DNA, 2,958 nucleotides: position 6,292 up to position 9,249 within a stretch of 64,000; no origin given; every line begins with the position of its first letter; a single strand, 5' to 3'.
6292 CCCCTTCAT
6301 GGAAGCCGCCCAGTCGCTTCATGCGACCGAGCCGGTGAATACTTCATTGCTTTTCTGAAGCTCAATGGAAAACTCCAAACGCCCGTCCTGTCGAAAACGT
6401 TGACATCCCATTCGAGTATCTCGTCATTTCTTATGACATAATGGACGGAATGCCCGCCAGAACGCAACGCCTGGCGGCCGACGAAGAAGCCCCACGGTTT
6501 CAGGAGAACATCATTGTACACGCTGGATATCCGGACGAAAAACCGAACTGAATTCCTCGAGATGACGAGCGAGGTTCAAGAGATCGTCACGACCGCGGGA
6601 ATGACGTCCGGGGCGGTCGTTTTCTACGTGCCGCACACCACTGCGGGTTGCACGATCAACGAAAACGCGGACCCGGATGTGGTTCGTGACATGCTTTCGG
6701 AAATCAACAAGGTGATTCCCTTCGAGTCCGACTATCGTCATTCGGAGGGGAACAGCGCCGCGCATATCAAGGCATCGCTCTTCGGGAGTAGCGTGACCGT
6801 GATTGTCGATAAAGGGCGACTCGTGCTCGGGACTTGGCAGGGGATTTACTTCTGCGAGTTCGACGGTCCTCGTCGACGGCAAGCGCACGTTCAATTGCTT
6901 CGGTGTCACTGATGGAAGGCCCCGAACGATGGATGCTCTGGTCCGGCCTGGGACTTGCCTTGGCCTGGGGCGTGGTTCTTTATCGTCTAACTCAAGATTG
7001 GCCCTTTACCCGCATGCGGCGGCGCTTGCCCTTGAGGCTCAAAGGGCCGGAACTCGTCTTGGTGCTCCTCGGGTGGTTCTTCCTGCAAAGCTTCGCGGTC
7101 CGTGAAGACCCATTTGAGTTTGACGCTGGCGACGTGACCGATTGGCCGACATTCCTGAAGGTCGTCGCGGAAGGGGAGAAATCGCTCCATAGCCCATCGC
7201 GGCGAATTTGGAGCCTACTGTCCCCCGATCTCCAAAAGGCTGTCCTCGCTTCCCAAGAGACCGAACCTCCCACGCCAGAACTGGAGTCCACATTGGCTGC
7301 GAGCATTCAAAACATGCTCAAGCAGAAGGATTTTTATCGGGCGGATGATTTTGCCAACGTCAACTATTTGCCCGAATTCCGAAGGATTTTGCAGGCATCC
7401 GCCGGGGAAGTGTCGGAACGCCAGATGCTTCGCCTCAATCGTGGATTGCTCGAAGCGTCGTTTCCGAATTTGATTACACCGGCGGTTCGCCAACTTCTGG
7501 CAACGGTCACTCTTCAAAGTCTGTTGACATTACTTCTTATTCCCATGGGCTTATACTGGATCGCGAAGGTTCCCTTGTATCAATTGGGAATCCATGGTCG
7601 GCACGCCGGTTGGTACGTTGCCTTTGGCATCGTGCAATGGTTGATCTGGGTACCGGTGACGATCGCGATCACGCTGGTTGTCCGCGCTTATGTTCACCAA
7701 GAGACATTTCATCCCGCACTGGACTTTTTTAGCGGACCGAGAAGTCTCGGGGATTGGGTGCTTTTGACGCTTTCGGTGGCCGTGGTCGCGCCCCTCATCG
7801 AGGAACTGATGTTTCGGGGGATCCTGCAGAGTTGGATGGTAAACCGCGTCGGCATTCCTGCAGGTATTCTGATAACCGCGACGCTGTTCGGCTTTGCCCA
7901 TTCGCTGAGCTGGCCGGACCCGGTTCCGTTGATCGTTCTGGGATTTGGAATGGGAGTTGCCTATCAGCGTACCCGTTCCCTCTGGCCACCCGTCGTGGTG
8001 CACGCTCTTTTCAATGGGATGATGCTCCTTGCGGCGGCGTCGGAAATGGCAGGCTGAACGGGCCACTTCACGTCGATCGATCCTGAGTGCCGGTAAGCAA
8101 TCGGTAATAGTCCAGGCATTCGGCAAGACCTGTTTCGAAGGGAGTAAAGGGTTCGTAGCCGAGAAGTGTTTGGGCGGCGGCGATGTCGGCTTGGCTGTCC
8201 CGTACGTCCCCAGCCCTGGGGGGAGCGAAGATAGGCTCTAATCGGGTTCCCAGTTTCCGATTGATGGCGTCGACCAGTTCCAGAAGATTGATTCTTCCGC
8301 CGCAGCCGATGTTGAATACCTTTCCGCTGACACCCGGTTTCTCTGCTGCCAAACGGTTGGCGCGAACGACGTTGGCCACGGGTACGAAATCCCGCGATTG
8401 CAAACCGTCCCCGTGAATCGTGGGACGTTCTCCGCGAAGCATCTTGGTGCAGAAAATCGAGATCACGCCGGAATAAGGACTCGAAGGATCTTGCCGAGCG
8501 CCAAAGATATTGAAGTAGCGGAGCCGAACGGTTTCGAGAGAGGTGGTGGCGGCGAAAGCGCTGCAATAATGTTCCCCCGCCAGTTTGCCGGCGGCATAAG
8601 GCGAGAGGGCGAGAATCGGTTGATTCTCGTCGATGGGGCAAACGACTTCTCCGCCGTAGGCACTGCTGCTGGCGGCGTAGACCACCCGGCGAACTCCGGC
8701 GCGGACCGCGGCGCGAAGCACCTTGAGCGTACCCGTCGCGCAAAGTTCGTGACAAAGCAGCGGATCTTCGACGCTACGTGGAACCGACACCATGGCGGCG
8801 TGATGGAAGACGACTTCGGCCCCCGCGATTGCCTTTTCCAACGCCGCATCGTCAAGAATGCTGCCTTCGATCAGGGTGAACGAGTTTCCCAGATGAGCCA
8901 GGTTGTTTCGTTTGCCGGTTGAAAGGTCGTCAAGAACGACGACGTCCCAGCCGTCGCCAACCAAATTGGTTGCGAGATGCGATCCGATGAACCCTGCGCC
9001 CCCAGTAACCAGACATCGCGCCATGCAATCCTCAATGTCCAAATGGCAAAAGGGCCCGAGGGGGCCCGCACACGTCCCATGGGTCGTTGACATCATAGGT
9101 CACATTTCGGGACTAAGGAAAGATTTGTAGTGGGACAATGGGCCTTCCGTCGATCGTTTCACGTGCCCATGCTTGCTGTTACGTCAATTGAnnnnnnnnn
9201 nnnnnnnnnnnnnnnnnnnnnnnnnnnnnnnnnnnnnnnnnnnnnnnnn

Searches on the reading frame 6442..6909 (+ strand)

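Call 13: search_protein_families(library=pfam, proteins=[window:6442-6909:+], max_evalue=0.01)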
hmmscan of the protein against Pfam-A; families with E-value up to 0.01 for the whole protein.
window:6442-6909:+ (156 aa): 1 family
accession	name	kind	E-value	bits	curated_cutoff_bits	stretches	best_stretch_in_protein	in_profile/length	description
PF01894.22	UPF0047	-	2.8e-42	144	27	1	41-151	2-116/117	Uncharacterised protein family UPF0047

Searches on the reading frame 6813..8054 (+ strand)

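Call 13: search_protein_families(library=pfam, proteins=[window:6813-8054:+], max_evalue=0.01)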
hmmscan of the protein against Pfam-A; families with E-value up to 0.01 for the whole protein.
window:6813-8054:+ (414 aa): 1 family
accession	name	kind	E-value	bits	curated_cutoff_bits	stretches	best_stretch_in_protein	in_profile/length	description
PF02517.21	Rce1-like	-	3.8e-22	78.8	22.4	1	315-403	4-93/93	Type II CAAX prenyl endopeptidase Rce1-like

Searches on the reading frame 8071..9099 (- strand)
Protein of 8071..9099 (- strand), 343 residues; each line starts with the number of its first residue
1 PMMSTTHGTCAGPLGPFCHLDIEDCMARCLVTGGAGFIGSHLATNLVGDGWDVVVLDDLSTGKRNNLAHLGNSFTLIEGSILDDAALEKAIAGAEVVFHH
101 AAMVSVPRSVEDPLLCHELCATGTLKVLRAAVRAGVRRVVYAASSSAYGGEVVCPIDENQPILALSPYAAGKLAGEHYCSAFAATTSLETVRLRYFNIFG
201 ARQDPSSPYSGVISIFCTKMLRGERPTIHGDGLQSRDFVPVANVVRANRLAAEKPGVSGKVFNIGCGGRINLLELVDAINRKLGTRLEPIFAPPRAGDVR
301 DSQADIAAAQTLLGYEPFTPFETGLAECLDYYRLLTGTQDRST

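Call 14: search_protein_families(library=pfam, proteins=[window:8071-9099:-], max_evalue=0.01)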
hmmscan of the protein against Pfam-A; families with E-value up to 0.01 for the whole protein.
window:8071-9099:- (343 aa): 10 families
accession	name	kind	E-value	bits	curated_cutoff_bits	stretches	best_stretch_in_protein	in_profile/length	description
PF01370.27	Epimerase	-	2.8e-54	184.5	20.9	1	30-265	2-240/240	NAD dependent epimerase/dehydratase family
PF16363.11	GDP_Man_Dehyd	-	7.8e-45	154.2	27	1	30-327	1-331/332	GDP-mannose 4,6 dehydratase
PF01073.25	3Beta_HSD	-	1.1e-21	77.6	22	1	30-253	1-230/280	3-beta hydroxysteroid dehydrogenase/isomerase family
PF02719.21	Polysacc_synt_2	-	2.1e-10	40.7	20.2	1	30-147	2-131/293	Polysaccharide biosynthesis protein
PF13460.12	NAD_binding_10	-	1.8e-09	38.2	27.2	1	33-178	1-130/184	NAD(P)H-binding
PF05368.20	NmrA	-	1e-08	35.6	27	1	29-143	5-106/298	NmrA-like family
PF04321.23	RmlD_sub_bind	-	3.6e-08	33.2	27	1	28-200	2-153/287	RmlD substrate binding domain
PF07993.18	NAD_binding_4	-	8.9e-06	25.5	20.1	0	82-247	77-257/258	Male sterility protein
PF00106.31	adh_short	-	1.5e-05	25.1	26.6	1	30-192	4-173/195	short chain dehydrogenase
PF08659.16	KR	-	0.0052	17.2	22.6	1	29-96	3-77/180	KR domain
